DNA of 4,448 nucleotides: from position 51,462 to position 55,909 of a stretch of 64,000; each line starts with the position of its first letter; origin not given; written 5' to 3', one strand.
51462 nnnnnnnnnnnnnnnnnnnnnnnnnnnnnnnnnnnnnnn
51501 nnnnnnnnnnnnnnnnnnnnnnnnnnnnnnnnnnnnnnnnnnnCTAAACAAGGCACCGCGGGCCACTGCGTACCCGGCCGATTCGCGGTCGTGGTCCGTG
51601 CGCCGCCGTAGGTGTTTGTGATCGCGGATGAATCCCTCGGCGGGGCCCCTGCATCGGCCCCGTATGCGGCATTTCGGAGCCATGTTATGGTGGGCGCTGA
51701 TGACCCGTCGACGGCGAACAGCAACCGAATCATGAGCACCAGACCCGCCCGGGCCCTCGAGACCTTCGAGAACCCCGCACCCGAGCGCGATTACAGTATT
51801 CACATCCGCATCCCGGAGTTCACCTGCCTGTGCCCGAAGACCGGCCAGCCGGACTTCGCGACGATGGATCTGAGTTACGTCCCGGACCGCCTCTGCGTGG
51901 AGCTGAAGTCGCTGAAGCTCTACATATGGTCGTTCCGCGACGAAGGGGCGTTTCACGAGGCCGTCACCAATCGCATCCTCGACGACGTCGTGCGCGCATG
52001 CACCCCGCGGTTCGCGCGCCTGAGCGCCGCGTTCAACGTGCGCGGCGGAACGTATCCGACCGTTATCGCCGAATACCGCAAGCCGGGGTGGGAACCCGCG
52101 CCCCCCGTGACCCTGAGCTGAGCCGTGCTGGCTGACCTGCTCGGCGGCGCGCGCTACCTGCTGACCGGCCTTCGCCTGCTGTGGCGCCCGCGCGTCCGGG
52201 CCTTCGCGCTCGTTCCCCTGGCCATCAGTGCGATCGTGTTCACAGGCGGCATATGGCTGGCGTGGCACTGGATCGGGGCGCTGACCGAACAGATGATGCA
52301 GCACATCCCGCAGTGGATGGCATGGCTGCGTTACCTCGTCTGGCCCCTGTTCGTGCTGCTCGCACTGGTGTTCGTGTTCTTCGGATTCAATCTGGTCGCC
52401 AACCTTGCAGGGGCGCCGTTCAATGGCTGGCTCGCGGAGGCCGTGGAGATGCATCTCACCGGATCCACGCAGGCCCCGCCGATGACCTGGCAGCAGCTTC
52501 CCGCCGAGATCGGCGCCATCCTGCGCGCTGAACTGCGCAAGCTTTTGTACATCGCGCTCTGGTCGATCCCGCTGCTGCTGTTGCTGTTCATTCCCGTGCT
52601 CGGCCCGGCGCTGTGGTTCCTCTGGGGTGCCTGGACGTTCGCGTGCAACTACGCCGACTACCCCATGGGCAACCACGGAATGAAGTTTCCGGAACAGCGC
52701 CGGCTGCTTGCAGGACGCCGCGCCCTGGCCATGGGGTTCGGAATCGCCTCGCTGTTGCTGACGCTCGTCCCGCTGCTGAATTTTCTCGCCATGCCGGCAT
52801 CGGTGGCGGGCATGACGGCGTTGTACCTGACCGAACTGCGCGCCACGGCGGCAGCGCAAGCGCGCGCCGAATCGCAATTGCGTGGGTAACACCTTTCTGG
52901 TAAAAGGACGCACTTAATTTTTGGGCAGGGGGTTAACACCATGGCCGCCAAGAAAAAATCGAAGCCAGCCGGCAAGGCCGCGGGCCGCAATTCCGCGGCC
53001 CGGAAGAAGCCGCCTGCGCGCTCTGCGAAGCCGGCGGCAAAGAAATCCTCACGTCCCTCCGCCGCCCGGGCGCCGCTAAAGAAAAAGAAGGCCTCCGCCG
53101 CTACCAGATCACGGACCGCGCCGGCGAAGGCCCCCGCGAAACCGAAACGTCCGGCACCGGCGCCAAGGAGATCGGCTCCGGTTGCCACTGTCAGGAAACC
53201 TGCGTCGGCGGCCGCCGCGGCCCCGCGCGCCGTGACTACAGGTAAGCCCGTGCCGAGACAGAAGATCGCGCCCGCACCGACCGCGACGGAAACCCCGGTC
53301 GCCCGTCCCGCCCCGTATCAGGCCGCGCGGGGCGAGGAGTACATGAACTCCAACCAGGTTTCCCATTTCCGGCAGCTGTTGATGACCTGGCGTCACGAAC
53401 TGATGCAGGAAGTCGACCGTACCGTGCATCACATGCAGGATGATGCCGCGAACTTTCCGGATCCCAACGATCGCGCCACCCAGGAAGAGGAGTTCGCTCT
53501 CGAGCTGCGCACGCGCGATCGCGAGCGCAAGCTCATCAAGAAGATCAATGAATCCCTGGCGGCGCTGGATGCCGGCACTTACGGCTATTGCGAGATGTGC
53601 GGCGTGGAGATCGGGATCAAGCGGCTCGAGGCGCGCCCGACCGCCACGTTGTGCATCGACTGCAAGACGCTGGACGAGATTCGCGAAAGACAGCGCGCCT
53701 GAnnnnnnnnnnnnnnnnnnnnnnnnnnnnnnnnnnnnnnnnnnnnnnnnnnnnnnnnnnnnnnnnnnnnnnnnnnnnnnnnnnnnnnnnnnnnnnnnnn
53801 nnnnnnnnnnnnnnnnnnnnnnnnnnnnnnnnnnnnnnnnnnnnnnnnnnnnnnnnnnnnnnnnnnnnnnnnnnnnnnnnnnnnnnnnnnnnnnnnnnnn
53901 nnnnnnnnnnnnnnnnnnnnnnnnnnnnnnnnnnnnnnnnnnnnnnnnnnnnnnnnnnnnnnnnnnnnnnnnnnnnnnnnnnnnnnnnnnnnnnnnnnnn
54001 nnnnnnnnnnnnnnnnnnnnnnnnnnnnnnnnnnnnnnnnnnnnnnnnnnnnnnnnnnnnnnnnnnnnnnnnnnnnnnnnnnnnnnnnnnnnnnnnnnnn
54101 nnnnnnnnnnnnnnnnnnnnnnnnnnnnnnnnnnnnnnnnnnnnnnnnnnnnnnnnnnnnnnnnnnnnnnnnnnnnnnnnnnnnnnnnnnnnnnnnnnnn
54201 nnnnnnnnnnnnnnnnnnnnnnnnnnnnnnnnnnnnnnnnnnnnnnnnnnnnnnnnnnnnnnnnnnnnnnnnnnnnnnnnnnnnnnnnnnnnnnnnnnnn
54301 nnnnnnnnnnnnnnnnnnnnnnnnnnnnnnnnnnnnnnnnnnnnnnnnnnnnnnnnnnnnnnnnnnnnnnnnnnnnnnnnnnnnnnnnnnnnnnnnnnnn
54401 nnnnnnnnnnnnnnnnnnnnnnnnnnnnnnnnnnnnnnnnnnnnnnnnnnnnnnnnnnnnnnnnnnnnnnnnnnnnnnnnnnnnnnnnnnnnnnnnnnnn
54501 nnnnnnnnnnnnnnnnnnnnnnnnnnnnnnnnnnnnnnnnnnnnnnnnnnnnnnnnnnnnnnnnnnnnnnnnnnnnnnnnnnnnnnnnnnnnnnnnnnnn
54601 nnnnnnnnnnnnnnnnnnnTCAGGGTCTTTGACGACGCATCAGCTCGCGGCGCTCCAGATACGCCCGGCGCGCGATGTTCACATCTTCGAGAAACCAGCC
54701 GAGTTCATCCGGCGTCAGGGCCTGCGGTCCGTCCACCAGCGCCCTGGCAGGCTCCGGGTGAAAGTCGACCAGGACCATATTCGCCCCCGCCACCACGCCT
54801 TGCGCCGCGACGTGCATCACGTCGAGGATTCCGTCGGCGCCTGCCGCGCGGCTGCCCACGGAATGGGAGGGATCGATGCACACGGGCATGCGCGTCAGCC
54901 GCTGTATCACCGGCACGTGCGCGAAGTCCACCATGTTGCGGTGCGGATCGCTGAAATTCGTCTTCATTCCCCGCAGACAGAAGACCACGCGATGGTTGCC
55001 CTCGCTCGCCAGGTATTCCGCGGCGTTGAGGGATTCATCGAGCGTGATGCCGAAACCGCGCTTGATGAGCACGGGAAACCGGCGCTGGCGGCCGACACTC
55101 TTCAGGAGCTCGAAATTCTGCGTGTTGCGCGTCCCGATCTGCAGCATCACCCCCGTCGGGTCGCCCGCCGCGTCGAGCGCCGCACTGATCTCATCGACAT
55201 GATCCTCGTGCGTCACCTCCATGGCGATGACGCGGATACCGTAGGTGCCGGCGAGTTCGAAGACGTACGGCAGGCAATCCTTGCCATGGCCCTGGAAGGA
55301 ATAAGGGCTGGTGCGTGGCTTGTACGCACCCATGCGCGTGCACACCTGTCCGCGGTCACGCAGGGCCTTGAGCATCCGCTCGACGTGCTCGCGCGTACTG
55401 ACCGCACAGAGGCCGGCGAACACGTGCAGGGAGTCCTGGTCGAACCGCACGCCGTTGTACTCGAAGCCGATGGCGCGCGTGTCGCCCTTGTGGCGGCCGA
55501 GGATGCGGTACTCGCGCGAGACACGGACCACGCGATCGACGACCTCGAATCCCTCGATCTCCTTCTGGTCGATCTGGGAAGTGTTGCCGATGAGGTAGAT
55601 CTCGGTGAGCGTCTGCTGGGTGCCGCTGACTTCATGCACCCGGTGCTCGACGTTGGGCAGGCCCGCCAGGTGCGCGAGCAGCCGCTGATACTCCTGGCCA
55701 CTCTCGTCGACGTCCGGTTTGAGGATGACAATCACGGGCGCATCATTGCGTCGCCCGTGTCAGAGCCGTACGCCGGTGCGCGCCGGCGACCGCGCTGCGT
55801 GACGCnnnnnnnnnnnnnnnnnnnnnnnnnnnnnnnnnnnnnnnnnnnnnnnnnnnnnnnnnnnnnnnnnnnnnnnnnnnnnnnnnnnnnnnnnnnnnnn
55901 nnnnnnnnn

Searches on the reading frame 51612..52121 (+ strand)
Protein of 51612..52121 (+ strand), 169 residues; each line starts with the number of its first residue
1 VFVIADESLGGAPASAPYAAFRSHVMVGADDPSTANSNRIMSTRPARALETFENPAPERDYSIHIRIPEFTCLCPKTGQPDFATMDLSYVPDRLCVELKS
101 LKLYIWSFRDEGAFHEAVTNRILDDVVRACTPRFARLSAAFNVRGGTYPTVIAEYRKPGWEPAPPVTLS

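Call 58: search_protein_families(library=pfam, proteins=[window:51612-52121:+], max_evalue=0.000001)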
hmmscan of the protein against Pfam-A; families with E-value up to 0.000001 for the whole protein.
window:51612-52121:+ (169 aa): 1 family
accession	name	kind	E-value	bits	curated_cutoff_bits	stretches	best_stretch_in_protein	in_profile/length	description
PF14489.11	QueF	-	5.9e-31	107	27.3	1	80-158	1-79/81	QueF-like protein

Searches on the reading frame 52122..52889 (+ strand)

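Call 58: search_protein_families(library=pfam, proteins=[window:52122-52889:+], max_evalue=0.000001)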
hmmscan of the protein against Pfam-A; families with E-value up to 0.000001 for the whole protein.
window:52122-52889:+ (255 aa): 1 family
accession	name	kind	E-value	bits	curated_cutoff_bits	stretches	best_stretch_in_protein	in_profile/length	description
PF07264.17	EI24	-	2.2e-50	172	32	1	12-225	1-199/199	Sulfate transporter CysZ/Etoposide-induced protein 2.4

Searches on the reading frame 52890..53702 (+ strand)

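Call 71: search_protein_families(library=pfam, proteins=[window:52890-53702:+], max_evalue=0.00001)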
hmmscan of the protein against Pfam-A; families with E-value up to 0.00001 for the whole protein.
window:52890-53702:+ (270 aa): 2 families
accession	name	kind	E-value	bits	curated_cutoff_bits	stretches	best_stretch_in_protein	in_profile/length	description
PF21157.2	DksA_N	-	4e-34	117.1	27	1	156-224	1-69/71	DnaK suppressor protein DksA, N-terminal domain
PF01258.23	zf-dskA_traR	-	5.2e-13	49.2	24.9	1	229-260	1-32/36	Prokaryotic dksA/traR C4-type zinc finger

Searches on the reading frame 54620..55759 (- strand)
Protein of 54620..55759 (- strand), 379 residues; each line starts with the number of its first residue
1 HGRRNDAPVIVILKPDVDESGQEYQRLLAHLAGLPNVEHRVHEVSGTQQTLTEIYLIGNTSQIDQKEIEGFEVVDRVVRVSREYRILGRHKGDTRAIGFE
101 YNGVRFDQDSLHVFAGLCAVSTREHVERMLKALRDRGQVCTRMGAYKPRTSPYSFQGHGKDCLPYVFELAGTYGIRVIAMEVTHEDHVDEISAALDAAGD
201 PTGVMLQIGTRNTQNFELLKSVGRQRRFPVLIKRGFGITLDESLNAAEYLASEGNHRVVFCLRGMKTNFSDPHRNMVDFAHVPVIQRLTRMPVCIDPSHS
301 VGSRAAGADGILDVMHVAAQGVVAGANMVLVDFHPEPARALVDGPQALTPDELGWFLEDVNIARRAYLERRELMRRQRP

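Call 58: search_protein_families(library=pfam, proteins=[window:54620-55759:-], max_evalue=0.000001)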
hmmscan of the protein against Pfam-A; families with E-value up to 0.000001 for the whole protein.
window:54620-55759:- (379 aa): 2 families
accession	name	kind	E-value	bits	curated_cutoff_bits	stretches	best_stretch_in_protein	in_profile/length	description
PF00793.26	DAHP_synth_1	-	2.7e-46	158.1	25.5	1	108-356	15-257/270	DAHP synthetase I family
PF18152.6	DAHP_snth_FXD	-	1.7e-07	31.4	27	0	10-81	2-66/67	DAHP synthase ferredoxin-like domain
